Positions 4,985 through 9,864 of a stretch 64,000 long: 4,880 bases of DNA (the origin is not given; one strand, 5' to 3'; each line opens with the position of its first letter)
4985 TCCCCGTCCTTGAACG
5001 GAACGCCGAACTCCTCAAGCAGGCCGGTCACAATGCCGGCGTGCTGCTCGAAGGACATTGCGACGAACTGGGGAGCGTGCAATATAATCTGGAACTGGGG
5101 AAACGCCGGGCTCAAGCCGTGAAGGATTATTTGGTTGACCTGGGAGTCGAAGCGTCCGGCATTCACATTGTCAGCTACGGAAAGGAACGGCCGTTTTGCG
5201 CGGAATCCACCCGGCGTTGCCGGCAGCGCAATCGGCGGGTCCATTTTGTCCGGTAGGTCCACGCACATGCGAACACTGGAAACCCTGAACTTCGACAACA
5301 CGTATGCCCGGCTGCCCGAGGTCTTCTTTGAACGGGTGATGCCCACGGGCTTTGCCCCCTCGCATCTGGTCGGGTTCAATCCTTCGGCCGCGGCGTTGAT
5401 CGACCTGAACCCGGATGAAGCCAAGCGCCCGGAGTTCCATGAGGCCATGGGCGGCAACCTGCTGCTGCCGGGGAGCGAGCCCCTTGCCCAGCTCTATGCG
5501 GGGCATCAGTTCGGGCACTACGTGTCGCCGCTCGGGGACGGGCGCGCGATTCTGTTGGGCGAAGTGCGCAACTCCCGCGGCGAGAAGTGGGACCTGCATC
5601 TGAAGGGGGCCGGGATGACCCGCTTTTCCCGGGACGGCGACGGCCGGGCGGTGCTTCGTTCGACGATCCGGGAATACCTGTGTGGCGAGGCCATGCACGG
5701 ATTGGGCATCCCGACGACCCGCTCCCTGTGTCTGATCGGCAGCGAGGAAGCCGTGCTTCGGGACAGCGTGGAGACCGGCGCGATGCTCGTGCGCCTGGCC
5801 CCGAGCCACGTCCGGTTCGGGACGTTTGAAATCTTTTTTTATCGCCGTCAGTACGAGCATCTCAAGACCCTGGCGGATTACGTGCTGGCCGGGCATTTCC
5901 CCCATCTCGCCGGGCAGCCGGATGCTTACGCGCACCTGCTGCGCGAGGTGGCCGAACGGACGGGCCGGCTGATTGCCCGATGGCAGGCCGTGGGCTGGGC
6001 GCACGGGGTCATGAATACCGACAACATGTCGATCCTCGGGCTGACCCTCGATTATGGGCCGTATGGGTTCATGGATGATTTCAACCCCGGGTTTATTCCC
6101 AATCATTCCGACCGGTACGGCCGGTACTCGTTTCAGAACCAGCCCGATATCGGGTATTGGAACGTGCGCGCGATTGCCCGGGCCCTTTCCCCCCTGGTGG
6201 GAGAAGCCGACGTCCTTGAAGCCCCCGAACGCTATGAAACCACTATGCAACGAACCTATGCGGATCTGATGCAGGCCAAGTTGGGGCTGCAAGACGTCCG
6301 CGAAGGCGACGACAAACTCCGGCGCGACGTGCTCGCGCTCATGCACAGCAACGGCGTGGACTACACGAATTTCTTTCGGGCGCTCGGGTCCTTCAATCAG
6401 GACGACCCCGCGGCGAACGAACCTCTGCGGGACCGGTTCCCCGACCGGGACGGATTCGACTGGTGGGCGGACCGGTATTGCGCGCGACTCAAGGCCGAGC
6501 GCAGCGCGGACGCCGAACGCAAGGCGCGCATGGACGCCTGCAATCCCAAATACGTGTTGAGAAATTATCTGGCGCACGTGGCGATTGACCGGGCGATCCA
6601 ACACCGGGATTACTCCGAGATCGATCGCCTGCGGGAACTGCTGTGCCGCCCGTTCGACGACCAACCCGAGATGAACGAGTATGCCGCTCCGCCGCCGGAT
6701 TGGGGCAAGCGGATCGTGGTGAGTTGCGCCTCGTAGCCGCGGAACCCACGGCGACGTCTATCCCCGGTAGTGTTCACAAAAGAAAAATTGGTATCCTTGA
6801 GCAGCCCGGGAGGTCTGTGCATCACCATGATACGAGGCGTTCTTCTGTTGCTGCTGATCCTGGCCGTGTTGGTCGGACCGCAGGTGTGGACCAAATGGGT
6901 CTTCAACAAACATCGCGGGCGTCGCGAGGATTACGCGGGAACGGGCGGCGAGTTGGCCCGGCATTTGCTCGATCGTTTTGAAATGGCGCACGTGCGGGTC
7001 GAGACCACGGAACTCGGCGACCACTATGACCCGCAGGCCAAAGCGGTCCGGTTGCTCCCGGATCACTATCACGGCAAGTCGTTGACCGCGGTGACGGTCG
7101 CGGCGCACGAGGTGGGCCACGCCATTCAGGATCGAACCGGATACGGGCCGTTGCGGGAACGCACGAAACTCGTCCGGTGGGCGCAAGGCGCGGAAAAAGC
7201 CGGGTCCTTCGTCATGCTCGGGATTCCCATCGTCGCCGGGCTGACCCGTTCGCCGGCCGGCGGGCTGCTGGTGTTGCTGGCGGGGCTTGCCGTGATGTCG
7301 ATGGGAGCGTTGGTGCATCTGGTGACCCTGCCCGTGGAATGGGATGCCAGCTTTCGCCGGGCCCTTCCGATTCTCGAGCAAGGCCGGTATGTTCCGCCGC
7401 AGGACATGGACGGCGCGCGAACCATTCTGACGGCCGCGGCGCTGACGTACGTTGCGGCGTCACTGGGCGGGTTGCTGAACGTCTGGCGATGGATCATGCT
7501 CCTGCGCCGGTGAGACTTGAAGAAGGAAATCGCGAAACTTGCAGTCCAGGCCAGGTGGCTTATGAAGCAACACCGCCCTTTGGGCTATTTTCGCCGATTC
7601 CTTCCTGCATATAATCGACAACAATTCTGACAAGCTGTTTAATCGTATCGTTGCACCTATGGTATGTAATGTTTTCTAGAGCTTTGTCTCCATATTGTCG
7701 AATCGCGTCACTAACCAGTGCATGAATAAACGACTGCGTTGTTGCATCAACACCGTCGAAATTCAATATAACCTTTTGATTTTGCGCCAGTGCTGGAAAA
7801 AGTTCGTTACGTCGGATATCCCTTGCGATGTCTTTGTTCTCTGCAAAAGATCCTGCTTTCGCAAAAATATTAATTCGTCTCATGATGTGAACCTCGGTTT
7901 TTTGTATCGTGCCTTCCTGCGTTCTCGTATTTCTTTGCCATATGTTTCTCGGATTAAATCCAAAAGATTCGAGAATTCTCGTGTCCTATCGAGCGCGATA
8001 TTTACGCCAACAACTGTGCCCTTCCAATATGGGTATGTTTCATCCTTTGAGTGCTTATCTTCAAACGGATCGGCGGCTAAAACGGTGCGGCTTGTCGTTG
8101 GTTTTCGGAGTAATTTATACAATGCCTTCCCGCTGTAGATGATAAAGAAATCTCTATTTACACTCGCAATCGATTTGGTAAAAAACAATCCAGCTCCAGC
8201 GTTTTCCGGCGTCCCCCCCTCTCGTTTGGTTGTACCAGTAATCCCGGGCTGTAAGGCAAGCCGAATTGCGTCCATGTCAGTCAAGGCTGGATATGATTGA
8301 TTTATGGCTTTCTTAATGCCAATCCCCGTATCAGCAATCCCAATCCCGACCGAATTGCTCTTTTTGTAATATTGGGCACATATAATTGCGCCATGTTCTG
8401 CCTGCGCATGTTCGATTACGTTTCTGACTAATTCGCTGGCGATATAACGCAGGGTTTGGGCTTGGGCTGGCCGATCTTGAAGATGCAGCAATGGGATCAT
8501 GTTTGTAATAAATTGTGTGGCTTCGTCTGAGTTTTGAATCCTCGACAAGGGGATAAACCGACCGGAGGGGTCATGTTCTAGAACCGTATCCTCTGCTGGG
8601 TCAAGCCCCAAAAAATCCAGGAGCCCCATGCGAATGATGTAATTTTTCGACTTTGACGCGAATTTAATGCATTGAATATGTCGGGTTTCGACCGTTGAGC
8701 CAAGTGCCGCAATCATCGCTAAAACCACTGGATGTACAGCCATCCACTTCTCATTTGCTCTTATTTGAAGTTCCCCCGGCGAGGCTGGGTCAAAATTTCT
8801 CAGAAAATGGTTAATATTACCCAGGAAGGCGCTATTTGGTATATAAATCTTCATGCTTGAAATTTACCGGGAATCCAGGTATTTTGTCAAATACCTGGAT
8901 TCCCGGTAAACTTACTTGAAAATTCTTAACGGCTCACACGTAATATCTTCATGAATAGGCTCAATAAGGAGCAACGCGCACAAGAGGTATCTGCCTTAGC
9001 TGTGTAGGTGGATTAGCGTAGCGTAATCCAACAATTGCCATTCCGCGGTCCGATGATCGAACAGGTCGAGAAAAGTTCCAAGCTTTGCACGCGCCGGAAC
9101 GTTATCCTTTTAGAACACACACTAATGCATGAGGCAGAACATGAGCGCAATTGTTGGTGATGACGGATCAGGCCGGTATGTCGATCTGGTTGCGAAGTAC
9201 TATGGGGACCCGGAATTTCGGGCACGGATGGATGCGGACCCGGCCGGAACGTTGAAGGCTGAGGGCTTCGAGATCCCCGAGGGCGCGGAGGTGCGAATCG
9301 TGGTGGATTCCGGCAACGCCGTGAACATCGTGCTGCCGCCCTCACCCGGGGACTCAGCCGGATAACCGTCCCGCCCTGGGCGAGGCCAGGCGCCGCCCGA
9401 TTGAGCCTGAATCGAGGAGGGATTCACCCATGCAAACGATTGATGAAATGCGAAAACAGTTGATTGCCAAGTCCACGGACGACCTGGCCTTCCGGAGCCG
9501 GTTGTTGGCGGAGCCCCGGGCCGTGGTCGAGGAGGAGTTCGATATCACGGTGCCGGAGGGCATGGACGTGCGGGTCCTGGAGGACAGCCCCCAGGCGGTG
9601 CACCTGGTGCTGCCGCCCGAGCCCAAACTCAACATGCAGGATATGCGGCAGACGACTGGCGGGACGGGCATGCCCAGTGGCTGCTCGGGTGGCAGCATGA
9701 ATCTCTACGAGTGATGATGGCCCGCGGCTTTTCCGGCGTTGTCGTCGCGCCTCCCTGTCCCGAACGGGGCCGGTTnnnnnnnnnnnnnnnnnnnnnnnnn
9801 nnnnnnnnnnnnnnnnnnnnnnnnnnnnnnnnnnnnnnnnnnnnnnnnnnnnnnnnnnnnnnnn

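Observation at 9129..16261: Multi-precursor NHLP / YcaO / SagB (azol(in)e-type) RiPP cluster in a nitrite-oxidiser genome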

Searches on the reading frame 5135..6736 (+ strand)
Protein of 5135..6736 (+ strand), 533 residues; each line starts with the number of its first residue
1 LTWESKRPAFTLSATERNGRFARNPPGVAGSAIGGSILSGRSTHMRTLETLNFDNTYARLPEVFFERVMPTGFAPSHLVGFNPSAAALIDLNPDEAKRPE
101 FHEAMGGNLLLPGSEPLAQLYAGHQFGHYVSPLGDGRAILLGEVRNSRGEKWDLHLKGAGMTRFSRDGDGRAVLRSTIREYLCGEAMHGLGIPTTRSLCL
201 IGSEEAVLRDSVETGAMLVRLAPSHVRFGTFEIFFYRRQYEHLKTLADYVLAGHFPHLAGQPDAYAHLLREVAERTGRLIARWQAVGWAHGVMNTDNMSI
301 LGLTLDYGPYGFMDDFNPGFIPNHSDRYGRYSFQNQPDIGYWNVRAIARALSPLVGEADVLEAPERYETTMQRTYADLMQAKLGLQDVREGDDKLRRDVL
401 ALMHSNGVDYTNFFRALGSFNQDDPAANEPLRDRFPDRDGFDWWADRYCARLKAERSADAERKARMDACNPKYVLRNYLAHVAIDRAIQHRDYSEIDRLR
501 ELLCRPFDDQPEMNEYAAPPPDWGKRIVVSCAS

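Call 67: search_protein_families(library=ncbifam, proteins=[window:5135-6736:+], max_evalue=0.00001)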
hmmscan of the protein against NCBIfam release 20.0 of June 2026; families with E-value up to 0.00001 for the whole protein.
window:5135-6736:+ (533 aa): 3 families
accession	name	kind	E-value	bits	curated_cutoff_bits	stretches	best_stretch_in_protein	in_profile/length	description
NF045949.1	PrtAdtaseSelOPseudom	equivalog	6e-185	615.7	850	1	45-533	1-487/487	protein adenylyltransferase SelO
NF000658.1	PRK00029.1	subfamily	1.3e-172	575.1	431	1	51-507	1-461/462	YdiU family protein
NF040880.1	adnlytase_SelO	equivalog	5.8e-167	556.2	900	1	59-533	12-480/480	protein adenylyltransferase SelO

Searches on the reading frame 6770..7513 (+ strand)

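Call 67: search_protein_families(library=ncbifam, proteins=[window:6770-7513:+], max_evalue=0.00001)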
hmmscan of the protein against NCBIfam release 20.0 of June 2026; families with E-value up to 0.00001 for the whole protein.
window:6770-7513:+ (247 aa): 0 families

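Call 92: search_protein_families(library=pfam, proteins=[window:6770-7513:+], max_evalue=0.001)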
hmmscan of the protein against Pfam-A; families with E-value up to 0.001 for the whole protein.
window:6770-7513:+ (247 aa): 1 family
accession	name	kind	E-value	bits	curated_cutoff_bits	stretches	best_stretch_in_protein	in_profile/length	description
PF04298.18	Zn_peptidase_2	-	8.1e-65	218.8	27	1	25-245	3-217/218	Putative neutral zinc metallopeptidase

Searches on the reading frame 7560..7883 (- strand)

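Call 67: search_protein_families(library=ncbifam, proteins=[window:7560-7883:-], max_evalue=0.00001)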
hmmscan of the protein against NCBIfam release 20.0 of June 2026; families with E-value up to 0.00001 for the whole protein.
window:7560-7883:- (107 aa): 0 families

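Call 92: search_protein_families(library=pfam, proteins=[window:7560-7883:-], max_evalue=0.001)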
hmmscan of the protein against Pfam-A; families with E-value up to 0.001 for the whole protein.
window:7560-7883:- (107 aa): 1 family
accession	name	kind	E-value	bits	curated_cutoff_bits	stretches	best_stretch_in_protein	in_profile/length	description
PF14213.11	DUF4325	-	4.6e-10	39.5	23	1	21-81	3-63/64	STAS-like domain of unknown function (DUF4325)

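Call 93: search_protein_families(library=padloc, proteins=[window:7560-7883:-], max_evalue=0.001)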
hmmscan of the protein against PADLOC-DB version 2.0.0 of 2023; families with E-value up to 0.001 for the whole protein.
window:7560-7883:- (107 aa): 0 families

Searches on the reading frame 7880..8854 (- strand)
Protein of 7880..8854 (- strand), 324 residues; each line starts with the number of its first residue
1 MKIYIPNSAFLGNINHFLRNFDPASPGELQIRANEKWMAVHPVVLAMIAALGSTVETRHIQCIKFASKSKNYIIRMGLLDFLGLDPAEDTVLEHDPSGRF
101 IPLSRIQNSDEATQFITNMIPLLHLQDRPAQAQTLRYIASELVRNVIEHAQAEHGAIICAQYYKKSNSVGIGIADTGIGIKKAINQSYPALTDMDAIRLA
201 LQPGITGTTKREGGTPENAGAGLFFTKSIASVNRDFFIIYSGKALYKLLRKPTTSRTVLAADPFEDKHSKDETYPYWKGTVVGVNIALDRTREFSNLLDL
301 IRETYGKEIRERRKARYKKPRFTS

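Call 3: search_protein_families(library=pfam, proteins=[window:7880-8854:-], max_evalue=0.01)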
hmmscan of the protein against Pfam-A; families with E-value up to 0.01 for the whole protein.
window:7880-8854:- (324 aa): 2 families
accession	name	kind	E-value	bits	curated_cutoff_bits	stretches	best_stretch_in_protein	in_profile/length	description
PF02518.31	HATPase_c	-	2.2e-05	25.3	26.4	1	132-199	3-56/111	Histidine kinase-, DNA gyrase B-, and HSP90-like ATPase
PF13581.12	HATPase_c_2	-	4.5e-05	23.9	27.4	1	129-229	26-108/127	Histidine kinase-like ATPase domain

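Call 4: search_protein_families(library=ncbifam, proteins=[window:7880-8854:-], max_evalue=0.01)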
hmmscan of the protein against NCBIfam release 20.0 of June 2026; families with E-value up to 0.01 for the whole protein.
window:7880-8854:- (324 aa): 5 families
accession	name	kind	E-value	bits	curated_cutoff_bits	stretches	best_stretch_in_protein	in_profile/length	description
NF041593.1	histid_kinase_PdhS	equivalog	0.00038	18.5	2000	1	125-241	911-1021/1041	cell-division control histidine kinase PdhS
NF008184.0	PRK10935.1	equivalog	0.001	17.8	553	1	135-184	472-519/565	nitrate/nitrite two-component system sensor histidine kinase NarQ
NF046044.1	PnpS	equivalog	0.0017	17.4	400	1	130-183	281-332/390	two-component system histidine kinase PnpS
TIGR01925.2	spIIAB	equivalog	0.0018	18.2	135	1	132-192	35-96/137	anti-sigma F factor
TIGR02966.1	phoR_proteo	equivalog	0.0051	15.9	334.2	1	130-182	225-275/333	phosphate regulon sensor histidine kinase PhoR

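Call 93: search_protein_families(library=padloc, proteins=[window:7880-8854:-], max_evalue=0.001)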
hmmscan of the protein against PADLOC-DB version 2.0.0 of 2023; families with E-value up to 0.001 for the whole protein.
window:7880-8854:- (324 aa): 1 family
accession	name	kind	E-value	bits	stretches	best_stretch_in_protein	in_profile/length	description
PDLC02567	DrmA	-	3.1e-18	62.3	1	26-249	31-248/1750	DrmA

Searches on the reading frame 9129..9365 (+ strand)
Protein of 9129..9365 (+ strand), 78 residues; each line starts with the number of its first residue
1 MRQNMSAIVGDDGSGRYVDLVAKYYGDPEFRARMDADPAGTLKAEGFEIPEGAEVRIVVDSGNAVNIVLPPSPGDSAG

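Call 3: search_protein_families(library=pfam, proteins=[window:9129-9365:+], max_evalue=0.01)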
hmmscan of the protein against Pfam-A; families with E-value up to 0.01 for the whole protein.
window:9129-9365:+ (78 aa): 1 family
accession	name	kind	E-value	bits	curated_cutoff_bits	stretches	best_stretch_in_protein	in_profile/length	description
PF02979.21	NHase_alpha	-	8.9e-06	25.7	27.2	1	23-75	110-162/184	Nitrile hydratase, alpha chain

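Call 4: search_protein_families(library=ncbifam, proteins=[window:9129-9365:+], max_evalue=0.01)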
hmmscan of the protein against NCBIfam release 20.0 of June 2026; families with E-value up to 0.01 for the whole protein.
window:9129-9365:+ (78 aa): 4 families
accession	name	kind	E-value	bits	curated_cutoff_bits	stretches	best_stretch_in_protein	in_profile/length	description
TIGR03793.1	leader_NHLP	domain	5e-09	35.9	50.9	1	20-74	9-63/77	NHLP leader peptide family RiPP precursor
TIGR01323.1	nitrile_alph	equivalog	2.2e-06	27.3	249.85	1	22-75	109-162/189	nitrile hydratase subunit alpha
NF038399.1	NH_RiPP_Os17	domain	0.0003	20.8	40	1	21-48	7-34/63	Os1348 family NHLP clan protein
TIGR04351.1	TOMM_nitrile_2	subfamily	0.00034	20.1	65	1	16-54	1-39/48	TIGR04351 family putative TOMM peptide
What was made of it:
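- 9129..9365 (+): Core-less NHLP paralog ('lead0', 78 aa). It has the structured part of an NHLP leader but no L(X)4L linker, no GG and no core. TIGR03793 35.9 bits, below the 50.9 cutoff (call 4).
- On Cyanobactins: No protease domain in any ORF of 9129-16261 (calls 3, 4).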

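Call 97: predict_structure(alignment_id=A4)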
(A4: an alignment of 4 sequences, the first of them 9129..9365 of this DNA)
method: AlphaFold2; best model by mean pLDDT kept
length: 78 residues; sequences in the alignment: 4
mean_pLDDT: 62.6   pTM: 0.50
mean pLDDT of the five models: 62.6, 58.3, 57.5, 57.0, 44.0
residues with pLDDT >= 90: 0; 70-90: 27; 50-70: 33; < 50: 18
segments of 3 or more residues with pLDDT < 50: 1-7, 9-11, 71-73, 75-78
pLDDT, mean of each block of 10 residues (from residue 1): 40 60 79 81 76 63 54 43
secondary structure, 60 per line:
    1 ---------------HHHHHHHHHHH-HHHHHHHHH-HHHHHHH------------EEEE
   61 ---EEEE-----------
elements in order: H16-26 H28-36 H38-44 E57-60 E64-67

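Call 99: fold_search(model_id=the predicted structure, library=pdb)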
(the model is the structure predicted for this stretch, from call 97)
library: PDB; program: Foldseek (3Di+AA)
matches with E <= 10: 25; with E <= 0.001: 0
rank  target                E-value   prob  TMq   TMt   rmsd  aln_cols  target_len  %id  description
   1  9cjx_MODEL_1_A        6.9e-02  0.92  0.50  0.47   3.5        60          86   32  Solution NMR structure of the RiPP proteusin DprE2 from Desulfotomaculum sp. (released 2024-12-04)
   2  4zgj_A                6.7e-01  0.77  0.42  0.17   1.6        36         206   33  Double Mutant H80A/H81A of Fe-Type Nitrile Hydratase from Comamonas testosteroni Ni1 (released 2015-07-01)
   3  4zgd_A                8.3e-01  0.47  0.42  0.17   7.4        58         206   24  Mutant R157A of Fe-Type Nitrile Hydratase from Comamonas testosteroni Ni1 (released 2015-07-01)
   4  9irf_A                1.8e+00  0.03  0.19  0.07  11.4        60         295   23  Cryo-EM Structure of csy1-4 with crRNA (released 2026-01-14)
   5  4fm4_A                2.3e+00  0.44  0.39  0.15   1.0        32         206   34  Wild Type Fe-type Nitrile Hydratase from Comamonas testosteroni Ni1 (released 2012-08-22)
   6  2zph_A                3.5e+00  0.33  0.41  0.17   1.4        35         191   34  Complex of Fe-type nitrile hydratase with tert-butylisonitrile, photo-activated for 340min at 293K (released 2008-10-21)
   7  2d0q_A                3.5e+00  0.33  0.41  0.17   1.4        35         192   34  Complex of Fe-type NHase with Cyclohexyl isocyanide, photo-activated for 1hr at 277K (released 2006-02-05)
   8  3wvd_A                3.8e+00  0.30  0.41  0.17   1.4        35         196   34  Crystal structure of Nitrile Hydratase mutant bR56K complexed with Trimethylacetonitrile, photo-activated for 50 min (released 2015-06-17)
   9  1v29_A                4.7e+00  0.07  0.36  0.15  11.6        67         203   28  Crystal structure of Nitrile hydratase from a thermophile Bacillus smithii (released 2004-10-09)
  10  2ahj_C                5.0e+00  0.25  0.38  0.16   1.0        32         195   34  NITRILE HYDRATASE COMPLEXED WITH NITRIC OXIDE (released 1999-01-27)
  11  3a8g_A                5.3e+00  0.21  0.41  0.17   1.4        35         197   34  Crystal structure of Nitrile Hydratase mutant S113A complexed with Trimethylacetonitrile (released 2010-04-14)
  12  5irg_B                5.7e+00  0.01  0.20  0.08  14.7        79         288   15  Reverse transcriptase domain of group II intron maturase from Roseburia intestinalis in P212121 space group (released 2016-05-04)
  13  6lk7_C                6.1e+00  0.10  0.31  0.36   3.9        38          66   24  crystal structure of Os1348 from Pseudomonas sp. Os17 (released 2020-11-11)
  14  5hhl_G                8.1e+00  0.01  0.21  0.08  15.1        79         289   18  Reverse transcriptase domain of group II intron maturase from Eubacterium rectale in P21 space group (released 2016-05-04)
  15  1rii_C                8.7e+00  0.01  0.23  0.10  14.9        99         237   15  Crystal structure of phosphoglycerate mutase from M. Tuberculosis (released 2004-10-05)
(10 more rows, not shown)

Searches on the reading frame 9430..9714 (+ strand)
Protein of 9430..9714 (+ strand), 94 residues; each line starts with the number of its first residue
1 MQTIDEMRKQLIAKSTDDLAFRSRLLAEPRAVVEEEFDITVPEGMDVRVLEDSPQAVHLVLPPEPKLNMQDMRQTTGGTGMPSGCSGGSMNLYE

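Call 3: search_protein_families(library=pfam, proteins=[window:9430-9714:+], max_evalue=0.01)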
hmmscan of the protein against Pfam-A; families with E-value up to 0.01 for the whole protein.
window:9430-9714:+ (94 aa): 2 families
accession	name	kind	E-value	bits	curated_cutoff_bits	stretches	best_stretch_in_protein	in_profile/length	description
PF02979.21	NHase_alpha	-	2.7e-07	30.6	27.2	1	19-66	115-161/184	Nitrile hydratase, alpha chain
PF14407.11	Frankia_peptide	-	0.0082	16.9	48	0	10-61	4-57/63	Ribosomally synthesized peptide prototyped by Frankia Franean1_4349.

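Call 4: search_protein_families(library=ncbifam, proteins=[window:9430-9714:+], max_evalue=0.01)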
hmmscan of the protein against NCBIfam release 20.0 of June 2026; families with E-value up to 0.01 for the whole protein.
window:9430-9714:+ (94 aa): 4 families
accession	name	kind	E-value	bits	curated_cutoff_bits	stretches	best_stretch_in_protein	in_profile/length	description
TIGR03793.1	leader_NHLP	domain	1.6e-17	63.1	50.9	1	5-77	3-76/77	NHLP leader peptide family RiPP precursor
TIGR01323.1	nitrile_alph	equivalog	7.6e-08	32.1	249.85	1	19-66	115-161/189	nitrile hydratase subunit alpha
TIGR03795.1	RNP_Burkhold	subfamily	0.00016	21.9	41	1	11-60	20-69/114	BMA_0021/BMA_0022 family TOMM bacteriocin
TIGR03887.1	thiocyan_alph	equivalog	0.0024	17.7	291.45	1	20-65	127-171/200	thiocyanate hydrolase subunit gamma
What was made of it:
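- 9430..9714 (+): Precursor 1 (94 aa): NHLP leader, TTGG, core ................. TIGR03793 63.1 bits vs cutoff 50.9 (call 4).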
